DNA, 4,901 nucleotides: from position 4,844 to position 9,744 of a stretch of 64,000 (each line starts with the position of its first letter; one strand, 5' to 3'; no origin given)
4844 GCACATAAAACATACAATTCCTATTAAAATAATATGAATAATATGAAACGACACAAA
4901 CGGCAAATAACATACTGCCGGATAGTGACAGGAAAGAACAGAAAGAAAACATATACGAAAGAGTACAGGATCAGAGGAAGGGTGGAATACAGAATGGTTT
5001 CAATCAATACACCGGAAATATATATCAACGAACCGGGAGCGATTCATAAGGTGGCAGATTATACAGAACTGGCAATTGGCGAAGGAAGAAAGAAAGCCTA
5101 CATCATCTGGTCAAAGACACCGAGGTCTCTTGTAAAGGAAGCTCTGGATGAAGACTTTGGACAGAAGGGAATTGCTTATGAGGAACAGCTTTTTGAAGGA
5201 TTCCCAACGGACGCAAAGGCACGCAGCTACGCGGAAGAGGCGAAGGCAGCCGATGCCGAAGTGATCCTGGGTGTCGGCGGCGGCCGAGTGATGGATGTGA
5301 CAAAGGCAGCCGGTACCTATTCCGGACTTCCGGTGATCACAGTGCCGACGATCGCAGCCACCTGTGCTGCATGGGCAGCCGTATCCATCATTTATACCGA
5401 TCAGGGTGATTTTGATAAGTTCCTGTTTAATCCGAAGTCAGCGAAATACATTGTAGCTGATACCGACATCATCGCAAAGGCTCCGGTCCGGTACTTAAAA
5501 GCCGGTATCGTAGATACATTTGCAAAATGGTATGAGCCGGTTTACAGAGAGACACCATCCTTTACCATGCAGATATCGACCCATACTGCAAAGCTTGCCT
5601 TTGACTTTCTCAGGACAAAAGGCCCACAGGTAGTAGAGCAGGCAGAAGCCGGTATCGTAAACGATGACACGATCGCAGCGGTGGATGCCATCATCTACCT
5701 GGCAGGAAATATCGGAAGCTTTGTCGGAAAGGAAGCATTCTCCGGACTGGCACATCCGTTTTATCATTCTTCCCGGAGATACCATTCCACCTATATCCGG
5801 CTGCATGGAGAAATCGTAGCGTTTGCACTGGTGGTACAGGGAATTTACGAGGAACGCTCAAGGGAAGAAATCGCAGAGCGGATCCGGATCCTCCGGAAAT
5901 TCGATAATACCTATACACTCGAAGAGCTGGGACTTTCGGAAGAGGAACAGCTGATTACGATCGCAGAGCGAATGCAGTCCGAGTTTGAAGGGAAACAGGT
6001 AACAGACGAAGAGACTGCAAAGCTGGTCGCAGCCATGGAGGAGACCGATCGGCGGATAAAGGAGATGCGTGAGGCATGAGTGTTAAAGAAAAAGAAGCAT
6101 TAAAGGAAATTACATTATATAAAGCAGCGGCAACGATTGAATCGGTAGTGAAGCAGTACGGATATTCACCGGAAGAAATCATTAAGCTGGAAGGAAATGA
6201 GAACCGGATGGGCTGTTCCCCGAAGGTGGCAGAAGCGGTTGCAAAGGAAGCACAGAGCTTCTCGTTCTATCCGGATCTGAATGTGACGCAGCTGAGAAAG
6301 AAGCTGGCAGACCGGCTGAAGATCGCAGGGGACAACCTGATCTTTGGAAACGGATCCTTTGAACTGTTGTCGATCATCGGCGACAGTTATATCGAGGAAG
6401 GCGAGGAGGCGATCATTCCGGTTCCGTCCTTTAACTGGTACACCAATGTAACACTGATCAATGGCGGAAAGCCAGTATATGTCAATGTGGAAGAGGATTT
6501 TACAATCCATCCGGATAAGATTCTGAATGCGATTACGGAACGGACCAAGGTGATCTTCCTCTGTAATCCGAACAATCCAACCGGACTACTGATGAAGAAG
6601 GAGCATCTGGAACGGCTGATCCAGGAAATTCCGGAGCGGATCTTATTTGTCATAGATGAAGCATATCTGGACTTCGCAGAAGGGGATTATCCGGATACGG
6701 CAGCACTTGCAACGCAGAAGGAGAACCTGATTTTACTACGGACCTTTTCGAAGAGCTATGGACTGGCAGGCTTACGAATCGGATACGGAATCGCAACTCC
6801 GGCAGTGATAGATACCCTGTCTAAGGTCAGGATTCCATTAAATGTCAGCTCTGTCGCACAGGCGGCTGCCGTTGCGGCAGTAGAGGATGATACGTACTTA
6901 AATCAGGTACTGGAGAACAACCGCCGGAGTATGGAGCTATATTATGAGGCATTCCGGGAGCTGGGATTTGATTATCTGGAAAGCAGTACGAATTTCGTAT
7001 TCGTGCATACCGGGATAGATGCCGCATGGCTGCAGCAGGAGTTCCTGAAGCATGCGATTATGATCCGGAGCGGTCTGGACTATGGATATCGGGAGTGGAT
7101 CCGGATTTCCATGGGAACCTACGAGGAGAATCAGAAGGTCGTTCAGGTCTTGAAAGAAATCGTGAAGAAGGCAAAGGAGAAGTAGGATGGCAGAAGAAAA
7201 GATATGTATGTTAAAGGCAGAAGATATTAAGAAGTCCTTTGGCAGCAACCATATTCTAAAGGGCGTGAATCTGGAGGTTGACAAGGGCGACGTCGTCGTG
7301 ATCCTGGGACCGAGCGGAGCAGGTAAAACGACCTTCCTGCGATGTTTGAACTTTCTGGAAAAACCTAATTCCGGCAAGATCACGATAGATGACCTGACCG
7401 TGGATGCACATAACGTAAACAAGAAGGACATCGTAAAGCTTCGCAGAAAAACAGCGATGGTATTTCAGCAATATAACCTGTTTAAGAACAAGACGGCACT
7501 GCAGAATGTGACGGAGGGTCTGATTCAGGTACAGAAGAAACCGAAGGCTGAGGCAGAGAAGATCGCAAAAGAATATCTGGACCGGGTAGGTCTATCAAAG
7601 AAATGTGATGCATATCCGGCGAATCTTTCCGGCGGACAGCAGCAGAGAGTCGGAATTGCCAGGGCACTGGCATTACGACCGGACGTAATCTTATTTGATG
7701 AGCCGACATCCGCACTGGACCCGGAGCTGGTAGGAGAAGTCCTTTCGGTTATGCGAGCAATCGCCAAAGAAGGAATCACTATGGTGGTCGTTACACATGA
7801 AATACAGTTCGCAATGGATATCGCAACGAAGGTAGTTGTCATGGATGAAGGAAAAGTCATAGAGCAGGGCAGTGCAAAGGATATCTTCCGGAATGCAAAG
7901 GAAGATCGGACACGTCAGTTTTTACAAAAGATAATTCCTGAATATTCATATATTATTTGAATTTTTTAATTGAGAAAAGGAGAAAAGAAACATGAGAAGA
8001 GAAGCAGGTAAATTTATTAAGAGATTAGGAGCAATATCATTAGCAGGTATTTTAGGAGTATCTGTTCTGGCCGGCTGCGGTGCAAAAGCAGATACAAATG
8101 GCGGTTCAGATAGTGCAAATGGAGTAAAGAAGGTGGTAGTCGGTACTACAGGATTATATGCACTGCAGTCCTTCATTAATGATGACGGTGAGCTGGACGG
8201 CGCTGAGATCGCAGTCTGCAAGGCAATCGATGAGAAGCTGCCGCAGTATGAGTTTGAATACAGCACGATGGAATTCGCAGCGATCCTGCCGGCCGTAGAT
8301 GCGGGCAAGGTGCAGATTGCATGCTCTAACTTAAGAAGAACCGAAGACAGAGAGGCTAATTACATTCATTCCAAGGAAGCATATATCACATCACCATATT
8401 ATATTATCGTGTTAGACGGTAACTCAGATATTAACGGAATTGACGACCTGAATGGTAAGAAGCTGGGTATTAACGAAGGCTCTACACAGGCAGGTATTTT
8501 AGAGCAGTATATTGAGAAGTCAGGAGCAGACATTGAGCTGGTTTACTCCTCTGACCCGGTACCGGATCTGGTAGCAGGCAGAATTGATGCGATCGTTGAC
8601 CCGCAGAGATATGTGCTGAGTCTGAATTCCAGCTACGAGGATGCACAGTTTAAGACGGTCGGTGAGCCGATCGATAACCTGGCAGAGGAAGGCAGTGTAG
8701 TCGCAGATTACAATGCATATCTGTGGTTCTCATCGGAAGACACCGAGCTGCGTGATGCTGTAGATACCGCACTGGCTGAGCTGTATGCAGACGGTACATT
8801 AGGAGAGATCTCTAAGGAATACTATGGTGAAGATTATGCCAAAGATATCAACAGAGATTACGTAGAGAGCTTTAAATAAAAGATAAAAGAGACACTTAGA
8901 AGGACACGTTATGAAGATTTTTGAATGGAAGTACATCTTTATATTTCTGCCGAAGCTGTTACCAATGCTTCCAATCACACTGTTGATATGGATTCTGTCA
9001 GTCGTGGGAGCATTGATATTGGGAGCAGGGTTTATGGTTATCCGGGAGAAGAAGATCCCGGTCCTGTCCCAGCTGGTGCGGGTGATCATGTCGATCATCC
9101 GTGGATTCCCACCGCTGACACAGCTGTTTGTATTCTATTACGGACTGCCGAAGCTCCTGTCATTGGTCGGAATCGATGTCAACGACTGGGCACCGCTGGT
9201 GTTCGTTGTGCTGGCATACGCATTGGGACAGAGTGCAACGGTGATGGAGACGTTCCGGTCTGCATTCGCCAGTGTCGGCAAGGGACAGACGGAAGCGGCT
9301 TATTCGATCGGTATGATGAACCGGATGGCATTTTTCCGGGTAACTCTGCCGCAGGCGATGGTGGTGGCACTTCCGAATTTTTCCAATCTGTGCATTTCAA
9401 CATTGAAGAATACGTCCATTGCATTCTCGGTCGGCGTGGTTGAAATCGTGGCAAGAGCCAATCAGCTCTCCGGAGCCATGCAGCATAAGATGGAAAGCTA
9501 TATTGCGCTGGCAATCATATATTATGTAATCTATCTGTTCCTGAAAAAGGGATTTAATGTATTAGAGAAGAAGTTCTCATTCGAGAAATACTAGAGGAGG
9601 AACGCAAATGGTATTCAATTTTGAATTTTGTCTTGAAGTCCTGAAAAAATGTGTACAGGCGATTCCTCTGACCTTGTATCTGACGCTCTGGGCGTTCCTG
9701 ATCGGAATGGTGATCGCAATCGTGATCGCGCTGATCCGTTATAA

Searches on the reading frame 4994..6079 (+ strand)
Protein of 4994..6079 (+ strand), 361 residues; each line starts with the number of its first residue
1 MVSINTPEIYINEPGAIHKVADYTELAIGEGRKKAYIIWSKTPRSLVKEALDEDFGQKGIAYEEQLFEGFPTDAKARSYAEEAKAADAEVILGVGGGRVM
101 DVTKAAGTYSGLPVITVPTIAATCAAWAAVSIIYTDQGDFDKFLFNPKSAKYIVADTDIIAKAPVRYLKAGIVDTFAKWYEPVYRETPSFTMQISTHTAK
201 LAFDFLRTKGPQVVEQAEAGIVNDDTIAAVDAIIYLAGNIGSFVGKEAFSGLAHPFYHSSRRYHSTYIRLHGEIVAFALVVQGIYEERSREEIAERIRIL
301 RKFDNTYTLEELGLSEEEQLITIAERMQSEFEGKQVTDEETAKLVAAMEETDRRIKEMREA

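Call 10: search_protein_families(library=pfam, proteins=[window:4994-6079:+])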
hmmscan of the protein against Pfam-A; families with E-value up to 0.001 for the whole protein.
window:4994-6079:+ (361 aa): 2 families
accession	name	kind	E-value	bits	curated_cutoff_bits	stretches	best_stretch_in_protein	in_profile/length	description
PF00465.25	Fe-ADH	-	2e-19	70.2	31.3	1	7-156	1-167/168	Iron-containing alcohol dehydrogenase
PF13685.12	Fe-ADH_2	-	1.6e-14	54.6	28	1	13-164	3-149/149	Iron-containing alcohol dehydrogenase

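Call 38: search_protein_families(library=ncbifam, proteins=[window:4994-6079:+], max_evalue=0.00001)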
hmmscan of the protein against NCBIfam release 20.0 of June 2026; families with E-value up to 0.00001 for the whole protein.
window:4994-6079:+ (361 aa): 6 families
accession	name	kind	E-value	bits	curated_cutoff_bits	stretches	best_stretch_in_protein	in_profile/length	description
NF006941.0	PRK09423.1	subfamily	1.5e-56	191.8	336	1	4-354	5-358/367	glycerol dehydrogenase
NF053832.1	GlycoaldRedHalo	equivalog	1.9e-44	152.3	550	1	4-332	5-334/363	glycolaldehyde reductase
NF047954.1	PrpdilGlycDhGldA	equivalog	3.5e-41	141.6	700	1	4-321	5-323/365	bifunctional L-1,2-propanediol dehydrogenase/glycerol dehydrogenase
NF007880.0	PRK10586.1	equivalog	2.4e-39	135.3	429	1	6-316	11-318/362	oxidoreductase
NF002022.0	PRK00843.1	equivalog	4e-22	78.7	413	1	14-320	18-313/350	NAD(P)-dependent glycerol-1-phosphate dehydrogenase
NF050025.1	SulfAcetaldRedSarD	equivalog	5.5e-06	25.5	700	0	47-107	46-107/385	sulfoacetaldehyde reductase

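Call 43: find_related_loci(query=window:4994-6079:+, collection=metagenome_contigs, flank=4000)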
Query window:4994-6079:+ (361 aa) in metagenome_contigs; peptide patterns used: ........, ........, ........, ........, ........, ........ (x = any residue, [..] = any of these).
86 stretches matched a pattern; 5 encode a relative of the query (tblastn E <= 1e-3); 5 distinct loci.
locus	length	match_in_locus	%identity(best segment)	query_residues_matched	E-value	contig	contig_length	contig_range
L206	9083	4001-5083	99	1-361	0e+0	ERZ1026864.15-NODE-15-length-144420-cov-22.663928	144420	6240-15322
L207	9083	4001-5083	99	1-361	0e+0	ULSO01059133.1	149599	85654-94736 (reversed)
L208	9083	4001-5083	97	1-361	0e+0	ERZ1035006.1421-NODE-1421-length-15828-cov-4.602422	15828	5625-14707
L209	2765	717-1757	96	1-356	0e+0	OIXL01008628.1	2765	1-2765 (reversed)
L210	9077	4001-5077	85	1-359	0e+0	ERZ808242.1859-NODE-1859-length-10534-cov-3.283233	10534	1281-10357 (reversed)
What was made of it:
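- Tried and rejected: Four are the same species and one is the sister lineage (call 43).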

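Call 49: search_protein_families(library=pfam, proteins=[L210:129-695:+, L210:939-2267:+], max_evalue=0.00001)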
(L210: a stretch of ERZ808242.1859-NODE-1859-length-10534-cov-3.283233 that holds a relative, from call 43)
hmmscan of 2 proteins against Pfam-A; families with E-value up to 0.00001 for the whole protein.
L210:129-695:+ (188 aa): 2 families
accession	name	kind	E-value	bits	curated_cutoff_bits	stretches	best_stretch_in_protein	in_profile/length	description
PF15714.11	SpoVT_C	-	1.3e-41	142.1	27.5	1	61-187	1-128/128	Stage V sporulation protein T C-terminal, transcription factor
PF04014.23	MazE_antitoxin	-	2.8e-12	46.8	24.7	1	14-58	1-45/48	Antidote-toxin recognition MazE, bacterial antitoxin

L210:939-2267:+ (442 aa): 2 families
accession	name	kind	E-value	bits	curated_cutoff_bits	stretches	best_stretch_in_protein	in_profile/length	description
PF13173.12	AAA_14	-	1.1e-24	87.4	27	1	21-153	3-128/129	AAA domain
PF13635.12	DUF4143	-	1.3e-16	61.2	28.1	1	226-395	2-160/160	Domain of unknown function (DUF4143)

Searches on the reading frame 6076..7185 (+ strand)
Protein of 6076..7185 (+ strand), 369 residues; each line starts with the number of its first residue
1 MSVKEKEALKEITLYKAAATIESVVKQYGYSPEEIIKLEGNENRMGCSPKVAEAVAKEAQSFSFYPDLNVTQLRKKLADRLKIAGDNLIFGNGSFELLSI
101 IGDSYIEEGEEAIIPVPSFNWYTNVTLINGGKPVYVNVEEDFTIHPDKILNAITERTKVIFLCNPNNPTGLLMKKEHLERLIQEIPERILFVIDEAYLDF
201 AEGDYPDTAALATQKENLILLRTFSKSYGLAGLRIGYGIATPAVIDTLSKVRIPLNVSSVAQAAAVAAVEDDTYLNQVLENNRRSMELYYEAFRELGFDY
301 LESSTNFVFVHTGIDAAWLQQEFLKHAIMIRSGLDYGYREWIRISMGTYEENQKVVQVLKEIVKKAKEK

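Call 10: search_protein_families(library=pfam, proteins=[window:6076-7185:+])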
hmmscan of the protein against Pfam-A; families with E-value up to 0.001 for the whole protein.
window:6076-7185:+ (369 aa): 3 families
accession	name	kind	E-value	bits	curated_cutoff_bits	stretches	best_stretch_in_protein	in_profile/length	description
PF00155.27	Aminotran_1_2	-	3.8e-63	214.3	19.7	1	34-359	2-361/361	Aminotransferase class I and II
PF00266.25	Aminotran_5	-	1.8e-08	34.2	21.5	1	55-196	30-177/371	Aminotransferase class-V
PF01041.23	DegT_DnrJ_EryC1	-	7.8e-08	32.4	19.8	1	69-162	25-118/360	DegT/DnrJ/EryC1/StrS aminotransferase family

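Call 38: search_protein_families(library=ncbifam, proteins=[window:6076-7185:+], max_evalue=0.00001)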
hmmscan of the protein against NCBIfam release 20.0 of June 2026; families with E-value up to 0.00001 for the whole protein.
window:6076-7185:+ (369 aa): 71 families (the best 25 are shown)
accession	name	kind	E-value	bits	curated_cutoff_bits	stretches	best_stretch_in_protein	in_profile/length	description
TIGR01141.1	hisC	equivalog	4.9e-96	321.7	276.55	1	7-362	2-349/349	histidinol-phosphate transaminase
NF003496.0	PRK05166.1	equivalog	5.6e-86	288.6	540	1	7-364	12-371/373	histidinol-phosphate transaminase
NF002878.0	PRK03321.1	subfamily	9.8e-85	284.4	374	1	28-365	17-351/352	histidinol-phosphate transaminase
NF002877.0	PRK03317.1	equivalog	1.7e-63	214.7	409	1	36-367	34-371/374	histidinol-phosphate transaminase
TIGR01140.1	L_thr_O3P_dcar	equivalog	1.6e-61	208.3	290.55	1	21-360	5-331/331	threonine-phosphate decarboxylase CobD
NF006014.0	PRK08153.1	equivalog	2e-60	204.6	510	1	37-368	37-369/370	pyridoxal phosphate-dependent aminotransferase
NF006580.0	PRK09105.1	subfamily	4.8e-55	186.9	444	1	22-365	35-373/375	pyridoxal phosphate-dependent aminotransferase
NF051461.1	pyoverd_PtaA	equivalog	6.6e-46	156.7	500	1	31-359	32-356/359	pyoverdine biosynthesis transaminase PtaA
NF002726.0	PRK02610.1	equivalog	1.3e-45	155.9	391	1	37-366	32-372/374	histidinol-phosphate transaminase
NF006225.0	PRK08354.1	equivalog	6.4e-43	147.3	288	1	69-363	47-316/318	putative aminotransferase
NF041364.1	GntC_guanitoxin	equivalog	6.1e-42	143.8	415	1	54-351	23-344/356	guanitoxin biosynthesis PLP-dependent (S)-gamma-hydroxy-L-arginine cyclodehydratase GntC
NF004870.0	PRK06225.1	equivalog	7e-41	140.2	351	1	28-367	23-378/380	pyridoxal phosphate-dependent aminotransferase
NF041091.1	asp_aminotase_Arch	equivalog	1e-36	126.6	550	1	20-362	14-374/376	aspartate aminotransferase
NF005915.1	PRK07908.1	equivalog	1.6e-34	119.8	360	1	51-359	30-331/332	Rv2231c family histidinol phosphate aminotransferase CobC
NF004975.0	PRK06348.1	equivalog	7.4e-32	110.8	549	1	102-346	106-365/384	pyridoxal phosphate-dependent aminotransferase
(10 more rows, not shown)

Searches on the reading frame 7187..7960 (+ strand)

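Call 10: search_protein_families(library=pfam, proteins=[window:7187-7960:+])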
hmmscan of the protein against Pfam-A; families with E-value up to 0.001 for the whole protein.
window:7187-7960:+ (257 aa): 6 families
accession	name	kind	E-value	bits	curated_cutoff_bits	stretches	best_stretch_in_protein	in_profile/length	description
PF00005.33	ABC_tran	-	2.8e-35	122.3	25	1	24-175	1-137/137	ABC transporter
PF13304.12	AAA_21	-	1.3e-12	48.9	27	2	144-206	235-300/304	AAA domain, putative AbiEii toxin, Type IV TA system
PF02463.25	SMC_N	-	5.5e-07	29.7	40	1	35-218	25-211/220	RecF/RecN/SMC N terminal domain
PF09818.15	ABC_ATPase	-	5.7e-06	26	23.2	0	145-241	156-269/283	P-loop domain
PF13476.12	AAA_23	-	2.2e-05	25.6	27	1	25-125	11-107/201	AAA domain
PF13166.12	AAA_13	-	0.00033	19.9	36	0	38-152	20-124/713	AAA domain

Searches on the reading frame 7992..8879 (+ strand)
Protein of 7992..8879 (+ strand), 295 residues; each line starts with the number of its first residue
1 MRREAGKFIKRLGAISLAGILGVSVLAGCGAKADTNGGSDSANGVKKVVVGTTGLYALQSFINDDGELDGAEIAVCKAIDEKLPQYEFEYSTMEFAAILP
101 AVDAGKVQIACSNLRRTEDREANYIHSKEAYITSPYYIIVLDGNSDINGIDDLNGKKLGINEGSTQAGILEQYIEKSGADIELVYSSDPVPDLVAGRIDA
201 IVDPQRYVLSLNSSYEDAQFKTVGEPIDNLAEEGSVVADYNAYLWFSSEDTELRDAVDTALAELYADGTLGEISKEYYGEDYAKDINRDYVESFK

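Call 10: search_protein_families(library=pfam, proteins=[window:7992-8879:+])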
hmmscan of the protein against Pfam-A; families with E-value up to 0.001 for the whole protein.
window:7992-8879:+ (295 aa): 2 families
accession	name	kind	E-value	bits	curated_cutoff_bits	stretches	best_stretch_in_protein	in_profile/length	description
PF00497.25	SBP_bac_3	-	1.8e-25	89.7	26.4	1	48-280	1-132/132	Bacterial extracellular solute-binding proteins, family 3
PF09084.16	NMT1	-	7.7e-08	32.9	20.5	1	99-202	35-145/216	NMT1/THI5 like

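Call 38: search_protein_families(library=ncbifam, proteins=[window:7992-8879:+], max_evalue=0.00001)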
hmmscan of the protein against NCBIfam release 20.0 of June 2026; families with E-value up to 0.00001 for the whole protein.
window:7992-8879:+ (295 aa): 12 families
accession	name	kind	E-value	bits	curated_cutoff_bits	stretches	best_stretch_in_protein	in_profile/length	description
TIGR01096.1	3A0103s03R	subfamily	1.7e-31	109.6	256.35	1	38-277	17-249/250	lysine/arginine/ornithine ABC transporter substrate-binding protein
NF008426.0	PRK11260.1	equivalog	1.2e-27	96.8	312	1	13-283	7-265/266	cystine ABC transporter substrate-binding protein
NF007029.0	PRK09495.1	equivalog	2.3e-18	66.9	303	1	45-281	24-246/248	glutamine ABC transporter substrate-binding protein GlnH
NF011586.0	PRK15010.1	equivalog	2.3e-17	63.4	440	1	20-279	5-254/260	lysine/arginine/ornithine ABC transporter substrate-binding protein ArgT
NF011965.0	PRK15437.1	equivalog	2.4e-17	63.4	459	1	46-281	26-256/260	histidine ABC transporter substrate-binding protein HisJ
TIGR02995.1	ectoine_ehuB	equivalog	2.7e-10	40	190.9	1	60-271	46-253/275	ectoine/hydroxyectoine ABC transporter substrate-binding protein EhuB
NF052427.1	StpK7MSMEG_1200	equivalog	1.2e-09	37.2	900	1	47-124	363-439/601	serine/threonine protein kinase StpK7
NF008112.0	PRK10859.1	equivalog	8.6e-09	34.3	354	1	16-280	13-267/483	membrane-bound lytic murein transglycosylase MltF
NF041764.1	ArtI_Ecoli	equivalog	1.5e-08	34.4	522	1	74-278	53-241/243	arginine ABC transporter substrate-binding protein ArtI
NF041765.1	ArtJ_Ecoli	equivalog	2.5e-08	33.8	510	1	41-278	16-241/243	arginine ABC transporter substrate-binding protein ArtJ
NF011583.0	PRK15007.1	subfamily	2.9e-07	30.1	358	1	67-278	42-241/243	arginine ABC transporter substrate-binding protein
TIGR01728.1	SsuA_fam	subfamily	1.9e-06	27.3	163.5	1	138-210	86-163/290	aliphatic sulfonate ABC transporter substrate-binding protein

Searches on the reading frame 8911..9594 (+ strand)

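Call 10: search_protein_families(library=pfam, proteins=[window:8911-9594:+])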
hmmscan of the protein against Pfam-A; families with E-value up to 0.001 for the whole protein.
window:8911-9594:+ (227 aa): 1 family
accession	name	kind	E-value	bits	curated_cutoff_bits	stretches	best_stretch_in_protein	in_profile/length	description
PF00528.27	BPD_transp_1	-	6.8e-16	59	26.4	1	51-221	15-181/184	Binding-protein-dependent transport system inner membrane component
